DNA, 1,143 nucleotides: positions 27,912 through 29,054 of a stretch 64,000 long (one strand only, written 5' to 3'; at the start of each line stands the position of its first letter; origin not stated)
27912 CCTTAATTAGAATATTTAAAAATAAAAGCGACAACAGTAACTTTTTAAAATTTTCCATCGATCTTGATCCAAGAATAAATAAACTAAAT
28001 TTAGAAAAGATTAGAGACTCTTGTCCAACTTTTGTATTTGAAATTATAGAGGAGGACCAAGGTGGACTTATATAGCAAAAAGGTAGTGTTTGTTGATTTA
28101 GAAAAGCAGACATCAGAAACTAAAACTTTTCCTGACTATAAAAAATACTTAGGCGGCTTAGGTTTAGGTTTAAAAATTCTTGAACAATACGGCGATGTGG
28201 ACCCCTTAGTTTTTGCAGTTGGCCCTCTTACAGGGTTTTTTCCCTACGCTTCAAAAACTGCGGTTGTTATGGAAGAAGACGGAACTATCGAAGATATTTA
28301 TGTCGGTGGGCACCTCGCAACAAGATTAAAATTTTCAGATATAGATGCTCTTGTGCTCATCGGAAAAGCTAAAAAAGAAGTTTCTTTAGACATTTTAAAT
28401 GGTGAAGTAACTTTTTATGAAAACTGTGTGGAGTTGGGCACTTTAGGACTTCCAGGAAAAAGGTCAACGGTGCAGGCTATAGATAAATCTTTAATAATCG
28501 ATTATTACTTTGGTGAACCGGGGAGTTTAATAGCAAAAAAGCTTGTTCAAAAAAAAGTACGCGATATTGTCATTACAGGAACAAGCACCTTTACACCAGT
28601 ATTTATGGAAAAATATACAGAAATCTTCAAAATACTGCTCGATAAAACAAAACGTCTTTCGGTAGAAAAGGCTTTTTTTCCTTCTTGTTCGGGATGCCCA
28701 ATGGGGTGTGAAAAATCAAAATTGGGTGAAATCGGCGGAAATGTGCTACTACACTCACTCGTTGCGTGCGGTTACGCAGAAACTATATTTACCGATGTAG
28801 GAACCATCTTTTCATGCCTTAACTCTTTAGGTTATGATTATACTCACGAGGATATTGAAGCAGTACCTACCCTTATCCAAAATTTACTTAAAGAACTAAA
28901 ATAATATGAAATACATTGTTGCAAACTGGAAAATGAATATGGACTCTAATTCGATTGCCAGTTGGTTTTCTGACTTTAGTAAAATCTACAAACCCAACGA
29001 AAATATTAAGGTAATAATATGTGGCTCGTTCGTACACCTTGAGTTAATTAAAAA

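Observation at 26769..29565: Ferredoxin plus truncated AOR-family gene sit between gap and tpiA, where pgk normally lies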

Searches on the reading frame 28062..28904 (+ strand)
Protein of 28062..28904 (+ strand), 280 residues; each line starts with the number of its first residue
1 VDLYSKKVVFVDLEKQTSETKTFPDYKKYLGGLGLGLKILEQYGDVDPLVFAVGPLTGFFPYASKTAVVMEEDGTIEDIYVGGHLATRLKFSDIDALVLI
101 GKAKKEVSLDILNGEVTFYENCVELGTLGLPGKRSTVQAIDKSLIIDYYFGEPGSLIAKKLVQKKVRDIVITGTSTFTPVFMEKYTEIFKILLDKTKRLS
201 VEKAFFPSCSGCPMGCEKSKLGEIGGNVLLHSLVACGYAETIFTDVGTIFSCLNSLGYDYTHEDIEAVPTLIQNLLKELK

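Call 3: search_protein_families(library=pfam, proteins=[window:28062-28904:+], max_evalue=1)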
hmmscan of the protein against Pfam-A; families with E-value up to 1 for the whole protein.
window:28062-28904:+ (280 aa): 1 family
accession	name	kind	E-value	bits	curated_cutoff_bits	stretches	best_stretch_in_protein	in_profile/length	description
PF02730.20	AFOR_N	-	6.5e-22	78.7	29.8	1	7-120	2-128/199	Aldehyde ferredoxin oxidoreductase, N-terminal domain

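Call 4: search_protein_families(library=ncbifam, proteins=[window:28062-28904:+], max_evalue=1)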
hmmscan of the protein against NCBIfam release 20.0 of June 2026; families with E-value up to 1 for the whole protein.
window:28062-28904:+ (280 aa): 1 family
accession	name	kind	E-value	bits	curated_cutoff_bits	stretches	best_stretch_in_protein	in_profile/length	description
NF007354.0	PRK09849.1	equivalog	3e-14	52.5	868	1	5-120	9-137/703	aldehyde ferredoxin oxidoreductase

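Call 5: find_homologous_proteins(query=window:28062-28904:+, max_evalue=0.001)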
Query window:28062-28904:+ (280 aa): 335 proteins with E <= 0.001 among 2380 candidates; the best 120 are listed.
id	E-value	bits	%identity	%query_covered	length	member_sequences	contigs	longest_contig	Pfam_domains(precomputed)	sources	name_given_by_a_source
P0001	2.7e-175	600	100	97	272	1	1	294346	PF02730.21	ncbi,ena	-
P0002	8.5e-113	395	62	100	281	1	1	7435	PF02730.21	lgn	-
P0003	1.9e-108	381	58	100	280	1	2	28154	PF02730.21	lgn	-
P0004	1.0e-107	378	61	99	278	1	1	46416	PF02730.21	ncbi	-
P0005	1.7e-106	374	61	100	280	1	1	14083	PF02730.21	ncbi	-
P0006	2.6e-106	373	59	100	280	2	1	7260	PF02730.21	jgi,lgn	jgi:hypothetical protein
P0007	1.7e-105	371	57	100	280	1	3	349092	PF02730.21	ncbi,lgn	-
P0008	2.5e-105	370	58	100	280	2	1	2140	PF02730.21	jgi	jgi:hypothetical protein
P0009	2.9e-105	370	56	100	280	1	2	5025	PF02730.21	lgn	-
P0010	6.5e-105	369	58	100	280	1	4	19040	PF02730.21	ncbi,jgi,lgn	-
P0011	1.3e-104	368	57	100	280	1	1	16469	PF02730.21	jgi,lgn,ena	-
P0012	2.0e-104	367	58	98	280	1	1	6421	PF02730.21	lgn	-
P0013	3.0e-104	367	58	99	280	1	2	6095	PF02730.21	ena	-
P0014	1.3e-103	365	57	100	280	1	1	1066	PF02730.21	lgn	-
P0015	1.7e-103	364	59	100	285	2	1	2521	PF02730.21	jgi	-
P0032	3.3e-97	344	53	98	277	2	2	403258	PF02730.21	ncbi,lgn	-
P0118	3.5e-89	317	51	100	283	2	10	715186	PF02730.21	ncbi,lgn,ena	-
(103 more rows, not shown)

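Call 8: find_encoding_contigs(protein=P0118, flank=6000, max_places=3)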
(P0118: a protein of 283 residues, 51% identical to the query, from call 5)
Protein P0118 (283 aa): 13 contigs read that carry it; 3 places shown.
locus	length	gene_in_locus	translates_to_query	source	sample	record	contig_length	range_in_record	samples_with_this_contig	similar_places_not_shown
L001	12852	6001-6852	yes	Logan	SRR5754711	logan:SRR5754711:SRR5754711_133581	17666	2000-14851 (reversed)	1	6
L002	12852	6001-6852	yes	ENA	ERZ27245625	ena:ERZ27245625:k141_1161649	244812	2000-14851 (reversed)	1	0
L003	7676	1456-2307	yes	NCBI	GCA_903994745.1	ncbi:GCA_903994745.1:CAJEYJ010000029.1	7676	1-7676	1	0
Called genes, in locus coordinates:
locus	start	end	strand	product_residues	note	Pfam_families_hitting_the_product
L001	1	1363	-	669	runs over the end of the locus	PF00580:UvrD-helicase, PF13604:AAA_30 (faint), PF01443:Viral_helicase1 (faint), PF13245:AAA_19, PF13361:UvrD_C, PF13538:UvrD_C_2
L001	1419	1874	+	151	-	PF02643:DUF192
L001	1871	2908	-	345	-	PF00768:Peptidase_S11, PF13354:Beta-lactamase2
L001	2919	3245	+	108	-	PF00085:Thioredoxin, PF13098:Thioredoxin_2, PF14595:Thioredoxin_9 (weak), PF13905:Thioredoxin_8 (faint)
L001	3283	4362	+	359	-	PF00044:Gp_dh_N, PF02800:Gp_dh_C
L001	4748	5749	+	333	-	PF00162:PGK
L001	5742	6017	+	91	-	-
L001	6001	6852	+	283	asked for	PF02730:AFOR_N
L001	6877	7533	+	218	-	PF00121:TIM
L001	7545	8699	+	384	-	PF03816:LytR_cpsA_psr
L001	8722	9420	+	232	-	PF21694:DNA_pol3_delta_C (weak)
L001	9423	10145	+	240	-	PF04203:Sortase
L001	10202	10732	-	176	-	-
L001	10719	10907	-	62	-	-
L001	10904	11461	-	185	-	-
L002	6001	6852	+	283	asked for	PF02730:AFOR_N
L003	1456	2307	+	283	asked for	PF02730:AFOR_N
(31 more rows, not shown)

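Call 9: find_encoding_contigs(protein=P0032, flank=6000, max_places=2)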
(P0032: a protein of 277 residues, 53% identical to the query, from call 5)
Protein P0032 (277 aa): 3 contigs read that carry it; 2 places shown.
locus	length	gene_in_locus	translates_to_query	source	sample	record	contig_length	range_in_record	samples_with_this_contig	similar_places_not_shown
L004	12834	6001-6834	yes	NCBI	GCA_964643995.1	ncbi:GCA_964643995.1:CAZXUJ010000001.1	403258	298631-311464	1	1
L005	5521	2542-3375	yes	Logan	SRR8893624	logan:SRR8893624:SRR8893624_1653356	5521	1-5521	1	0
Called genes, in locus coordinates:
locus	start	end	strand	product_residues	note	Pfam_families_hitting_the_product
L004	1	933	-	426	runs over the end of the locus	PF02403:Seryl_tRNA_N, PF00587:tRNA-synt_2b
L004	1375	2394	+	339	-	PF01368:DHH, PF02272:DHHA1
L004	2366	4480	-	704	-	PF01336:tRNA_anti-codon, PF00152:tRNA-synt_2, PF01966:HD (weak)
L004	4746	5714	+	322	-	PF00162:PGK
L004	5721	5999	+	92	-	-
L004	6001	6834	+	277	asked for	PF02730:AFOR_N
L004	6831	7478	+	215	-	PF00121:TIM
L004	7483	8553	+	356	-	PF03816:LytR_cpsA_psr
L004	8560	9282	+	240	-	PF21694:DNA_pol3_delta_C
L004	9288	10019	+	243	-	PF04203:Sortase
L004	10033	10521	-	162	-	-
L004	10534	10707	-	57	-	-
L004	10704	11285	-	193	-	PF04350:PilO (weak)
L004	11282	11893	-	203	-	-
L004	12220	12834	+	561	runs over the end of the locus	PF03023:MurJ, PF13440:Polysacc_synt_3 (weak), PF01554:MatE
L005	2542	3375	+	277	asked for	PF02730:AFOR_N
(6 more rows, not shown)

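Call 12: find_encoding_contigs(protein=P0001, flank=10000, max_places=3)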
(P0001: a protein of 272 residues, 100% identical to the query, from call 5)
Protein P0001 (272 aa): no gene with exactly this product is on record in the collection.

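Call 13: find_encoding_contigs(protein=P0007, flank=6000, max_places=2)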
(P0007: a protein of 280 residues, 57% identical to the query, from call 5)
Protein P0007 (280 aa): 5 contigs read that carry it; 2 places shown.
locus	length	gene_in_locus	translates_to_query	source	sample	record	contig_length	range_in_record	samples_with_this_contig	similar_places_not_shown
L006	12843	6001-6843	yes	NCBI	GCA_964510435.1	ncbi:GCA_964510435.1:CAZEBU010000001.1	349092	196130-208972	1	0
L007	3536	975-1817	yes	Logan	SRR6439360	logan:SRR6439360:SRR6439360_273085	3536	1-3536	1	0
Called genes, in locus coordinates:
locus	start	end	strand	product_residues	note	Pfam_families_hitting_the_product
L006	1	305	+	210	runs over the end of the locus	-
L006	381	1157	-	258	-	PF07501:G5, PF06725:3D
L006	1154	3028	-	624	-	PF00580:UvrD-helicase, PF01443:Viral_helicase1 (faint), PF13245:AAA_19, PF13361:UvrD_C, PF13538:UvrD_C_2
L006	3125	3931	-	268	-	-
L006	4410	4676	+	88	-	PF00085:Thioredoxin, PF13098:Thioredoxin_2, PF13905:Thioredoxin_8 (faint), PF14595:Thioredoxin_9 (weak)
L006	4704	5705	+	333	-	PF00044:Gp_dh_N, PF02800:Gp_dh_C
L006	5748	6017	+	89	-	-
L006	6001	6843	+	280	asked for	PF02730:AFOR_N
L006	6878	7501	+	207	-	PF00121:TIM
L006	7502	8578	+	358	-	PF03816:LytR_cpsA_psr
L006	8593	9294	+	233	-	PF21694:DNA_pol3_delta_C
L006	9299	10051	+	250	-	PF04203:Sortase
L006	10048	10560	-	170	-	-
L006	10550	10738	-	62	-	-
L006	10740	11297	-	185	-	-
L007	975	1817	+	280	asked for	PF02730:AFOR_N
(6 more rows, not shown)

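Call 17: search_solved_structures(query=A1, max_evalue=1, show_alignments=3)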
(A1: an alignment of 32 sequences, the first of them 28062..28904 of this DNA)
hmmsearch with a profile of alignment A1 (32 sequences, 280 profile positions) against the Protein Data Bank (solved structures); distinct sequences matched with E-value up to 1: 9.
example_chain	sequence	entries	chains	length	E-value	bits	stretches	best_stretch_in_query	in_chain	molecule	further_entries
1aor_A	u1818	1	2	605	5.9e-11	45.5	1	9-122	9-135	ALDEHYDE FERREDOXIN OXIDOREDUCTASE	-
6x6u_A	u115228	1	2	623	6.8e-10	42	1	4-137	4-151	Formaldehyde:ferredoxin oxidoreductase wor5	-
6x1o_A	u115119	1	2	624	6.9e-10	42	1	4-137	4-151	Formaldehyde:ferredoxin oxidoreductase wor5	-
1b25_A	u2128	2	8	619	8.1e-10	41.7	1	7-124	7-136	PROTEIN (FORMALDEHYDE FERREDOXIN OXIDOREDUCTASE) | FORMALDEHYDE FERREDOXIN OXIDOREDUCTASE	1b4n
4z3w_A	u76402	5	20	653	2.1e-09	40.4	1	7-122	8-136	Benzoyl-CoA reductase, putative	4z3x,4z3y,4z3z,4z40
9q1t_A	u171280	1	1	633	2.2e-09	40.3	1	22-122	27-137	Tungsten-dependent aldehyde oxidoreductase WOR83 from Haloferax volcanii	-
9g7j_A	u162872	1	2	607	9.5e-09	38.2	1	6-126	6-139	Aldehyde ferredoxin oxidoreductase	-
9mqx_D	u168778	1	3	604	1.4e-07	34.4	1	6-122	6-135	Aldehyde:ferredoxin oxidoreductase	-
8c0z_A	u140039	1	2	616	2.8e-05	26.8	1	5-121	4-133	Aldehyde:ferredoxin oxidoreductase,tungsten-containing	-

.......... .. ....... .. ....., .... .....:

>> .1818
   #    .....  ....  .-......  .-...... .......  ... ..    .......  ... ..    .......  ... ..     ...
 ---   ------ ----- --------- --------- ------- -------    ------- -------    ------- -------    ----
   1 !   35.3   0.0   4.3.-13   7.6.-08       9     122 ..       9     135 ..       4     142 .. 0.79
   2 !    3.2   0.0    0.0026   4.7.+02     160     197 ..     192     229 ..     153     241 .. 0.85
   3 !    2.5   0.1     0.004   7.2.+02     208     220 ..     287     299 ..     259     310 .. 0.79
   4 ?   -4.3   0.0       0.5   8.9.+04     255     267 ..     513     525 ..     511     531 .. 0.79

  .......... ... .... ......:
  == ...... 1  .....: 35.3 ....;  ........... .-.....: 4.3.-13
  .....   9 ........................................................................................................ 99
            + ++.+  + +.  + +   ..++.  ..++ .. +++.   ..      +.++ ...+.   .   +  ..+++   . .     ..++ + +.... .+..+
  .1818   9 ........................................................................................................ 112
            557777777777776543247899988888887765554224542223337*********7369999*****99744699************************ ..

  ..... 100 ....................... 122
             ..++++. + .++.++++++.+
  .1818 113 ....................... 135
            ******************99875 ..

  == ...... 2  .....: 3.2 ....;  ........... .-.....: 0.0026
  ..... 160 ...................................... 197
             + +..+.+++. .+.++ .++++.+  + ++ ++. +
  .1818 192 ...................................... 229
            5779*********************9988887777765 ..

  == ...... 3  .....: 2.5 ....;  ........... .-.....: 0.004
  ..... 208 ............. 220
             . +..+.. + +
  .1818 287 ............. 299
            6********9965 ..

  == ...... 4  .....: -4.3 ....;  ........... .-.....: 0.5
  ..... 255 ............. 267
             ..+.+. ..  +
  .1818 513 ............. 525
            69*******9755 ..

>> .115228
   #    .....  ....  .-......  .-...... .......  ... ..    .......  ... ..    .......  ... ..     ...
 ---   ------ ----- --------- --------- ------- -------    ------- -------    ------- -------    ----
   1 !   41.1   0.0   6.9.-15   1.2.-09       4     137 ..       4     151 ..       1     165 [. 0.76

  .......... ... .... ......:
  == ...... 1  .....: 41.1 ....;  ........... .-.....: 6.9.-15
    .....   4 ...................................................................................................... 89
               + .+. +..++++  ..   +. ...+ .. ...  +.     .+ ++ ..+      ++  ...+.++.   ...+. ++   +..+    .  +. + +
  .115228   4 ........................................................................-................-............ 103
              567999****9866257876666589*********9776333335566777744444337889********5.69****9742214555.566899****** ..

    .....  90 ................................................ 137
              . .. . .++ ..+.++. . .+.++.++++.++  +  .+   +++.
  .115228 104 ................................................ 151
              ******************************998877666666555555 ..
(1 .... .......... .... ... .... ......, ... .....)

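Call 23: predict_structure(alignment_id=A1)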
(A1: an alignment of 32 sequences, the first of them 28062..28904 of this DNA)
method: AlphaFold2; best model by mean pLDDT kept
length: 280 residues; sequences in the alignment: 32
mean_pLDDT: 69.5   pTM: 0.70
mean pLDDT of the five models: 69.5, 68.6, 67.6, 66.8, 65.1
residues with pLDDT >= 90: 80; 70-90: 79; 50-70: 44; < 50: 77
segments of 3 or more residues with pLDDT < 50: 57-63, 201-268
pLDDT, mean of each block of 10 residues (from residue 1): 76 97 86 87 94 64 70 83 79 93 95 94 84 87 77 76 94 79 68 64 40 33 27 29 34 33 40 59
secondary structure, 60 per line:
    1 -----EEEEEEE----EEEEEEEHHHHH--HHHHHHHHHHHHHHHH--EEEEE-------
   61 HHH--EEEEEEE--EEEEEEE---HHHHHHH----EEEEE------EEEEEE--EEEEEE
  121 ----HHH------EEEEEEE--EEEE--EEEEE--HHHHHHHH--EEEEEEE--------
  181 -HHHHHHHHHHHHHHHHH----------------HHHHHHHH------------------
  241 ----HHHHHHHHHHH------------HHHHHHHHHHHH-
elements in order: E6-12 E17-23 H24-28 H31-46 E49-53 E66-72 E75-81 H85-91 E96-100 E107-112 E115-120 E134-140 E143-146 E149-153 H156-163 E166-172 H182-198 H215-222 H245-255 H268-279

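Call 25: search_protein_representatives(alignment_id=A1)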
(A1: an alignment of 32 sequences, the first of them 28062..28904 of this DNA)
Query: 32 sequences, 280 profile positions. Proteins with E-value up to 0.001 (for the whole library): 1577; up to 1e-10: 167; up to 1e-30: 46. The best 150 are listed.
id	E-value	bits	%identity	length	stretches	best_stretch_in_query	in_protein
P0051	4.1e-128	443.0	-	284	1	3-279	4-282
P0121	4.6e-106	370.7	-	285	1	3-279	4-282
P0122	7.2e-104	363.5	-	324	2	62-278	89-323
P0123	4.0e-98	344.6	-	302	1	6-279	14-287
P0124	1.8e-94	332.7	-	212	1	70-280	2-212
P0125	1.2e-89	316.8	-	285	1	1-279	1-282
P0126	6.0e-88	311.2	-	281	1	1-275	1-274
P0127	1.1e-74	267.7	-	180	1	99-279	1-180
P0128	6.1e-72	258.7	-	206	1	5-199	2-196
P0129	7.1e-72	258.5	-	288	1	5-275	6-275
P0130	3.5e-71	256.2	-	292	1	1-274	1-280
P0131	9.3e-70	251.5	-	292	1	1-270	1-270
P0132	1.8e-69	250.7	-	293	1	3-275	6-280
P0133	3.9e-68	246.2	-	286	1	1-275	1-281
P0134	1.7e-67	244.2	-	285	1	4-280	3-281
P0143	1.5e-54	201.6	-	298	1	5-278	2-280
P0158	6.1e-39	150.5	-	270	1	6-272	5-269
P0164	4.6e-33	131.2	-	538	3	7-199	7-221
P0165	1.0e-32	130.0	-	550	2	4-198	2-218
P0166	2.0e-28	115.9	-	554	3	4-197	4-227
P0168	2.5e-26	109.1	-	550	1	3-192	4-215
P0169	3.5e-24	102.0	-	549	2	1-198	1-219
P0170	6.0e-24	101.3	-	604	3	6-196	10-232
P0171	1.4e-23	100.1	-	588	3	7-197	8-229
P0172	3.1e-22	95.7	-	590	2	7-198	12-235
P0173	4.3e-22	95.2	-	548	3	1-191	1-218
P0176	3.7e-21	92.1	-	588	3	6-198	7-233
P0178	2.3e-20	89.5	-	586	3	5-196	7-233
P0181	5.2e-19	85.1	-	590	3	7-123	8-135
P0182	7.4e-19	84.6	-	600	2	6-122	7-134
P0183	8.5e-19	84.4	-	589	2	8-195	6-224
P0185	2.5e-18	82.8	-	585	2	5-198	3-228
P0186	2.8e-18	82.7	-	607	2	6-195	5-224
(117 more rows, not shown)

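Call 26: fold_search(model_id=the predicted structure, library=pdb)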
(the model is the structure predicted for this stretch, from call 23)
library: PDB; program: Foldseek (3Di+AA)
matches with E <= 10: 688; with E <= 0.001: 9
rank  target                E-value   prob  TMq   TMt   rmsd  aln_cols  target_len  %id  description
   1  9mqx_D                5.4e-12  1.00  0.57  0.28   4.3       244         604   21  Electron-bifurcating Tungstopyranopterin-containing aldehyde oxidoreductase with NADH (released 2025-07-16)
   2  6x1o_C                8.2e-12  1.00  0.58  0.28   4.8       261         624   20  WOR5 from Pyrococcus furiosus, as crystallized (released 2021-11-24)
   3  6x1o_A                8.7e-12  1.00  0.58  0.28   4.2       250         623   21  WOR5 from Pyrococcus furiosus, as crystallized (released 2021-11-24)
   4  1aor_A                9.2e-12  1.00  0.60  0.29   3.7       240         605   20  STRUCTURE OF A HYPERTHERMOPHILIC TUNGSTOPTERIN ENZYME, ALDEHYDE FERREDOXIN OXIDOREDUCTASE (released 1995-04-20)
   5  9g7j_A                5.3e-11  1.00  0.61  0.30   3.9       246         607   20  Crystal structure of the tungsten-dependent aldehyde:ferredoxin oxidoreductase from Clostridium autoethanogenum. (released 2025-05-28)
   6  4z3w_C                1.5e-10  1.00  0.55  0.25   3.6       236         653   22  Active site complex BamBC of Benzoyl Coenzyme A reductase in complex with 1,5 Dienoyl-CoA (released 2015-06-24)
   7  4z3w_A                1.5e-10  1.00  0.54  0.25   3.5       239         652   21  Active site complex BamBC of Benzoyl Coenzyme A reductase in complex with 1,5 Dienoyl-CoA (released 2015-06-24)
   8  8c0z_A                5.4e-10  1.00  0.54  0.26   5.4       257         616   19  CryoEM structure of a tungsten-containing aldehyde oxidoreductase from Aromatoleum aromaticum (released 2023-05-31)
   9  1b25_A                8.2e-10  1.00  0.53  0.26   4.7       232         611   23  FORMALDEHYDE FERREDOXIN OXIDOREDUCTASE FROM PYROCOCCUS FURIOSUS (released 1999-03-24)
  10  6vgu                  3.7e-03  0.28  0.16  0.13  21.7       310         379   10  Crystal structure of FERM-folded talin head domain bound to the NPLY motif of beta3-integrin (released 2020-12-16)
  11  6u4k                  4.9e-03  0.25  0.17  0.13  21.4       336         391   12  Human talin2 residues 1-403 (released 2020-07-08)
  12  2kma_MODEL_1_A        5.2e-03  0.54  0.18  0.25  16.0       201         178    8  NMR structure of the F0F1 double domain (residues 1-202) of the talin ferm domain (released 2010-03-02)
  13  6mfs                  7.0e-03  0.25  0.16  0.13  22.0       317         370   11  Mouse talin1 residues 1-138 fused to residues 169-400 in complex with phosphatidylinositol 4,5-bisphosphate (PIP2) (released 2018-09-26)
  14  8t0d                  9.4e-03  0.18  0.15  0.13  21.9       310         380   11  Crystal structure of integrin beta-2 tail bound to the FERM-folded talin head domain with E269A/Y270A/K306Q triple mutat (released 2024-07-03)
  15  3ivf                  2.2e-02  0.23  0.16  0.14  18.4       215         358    8  Crystal structure of the talin head FERM domain (released 2010-08-18)
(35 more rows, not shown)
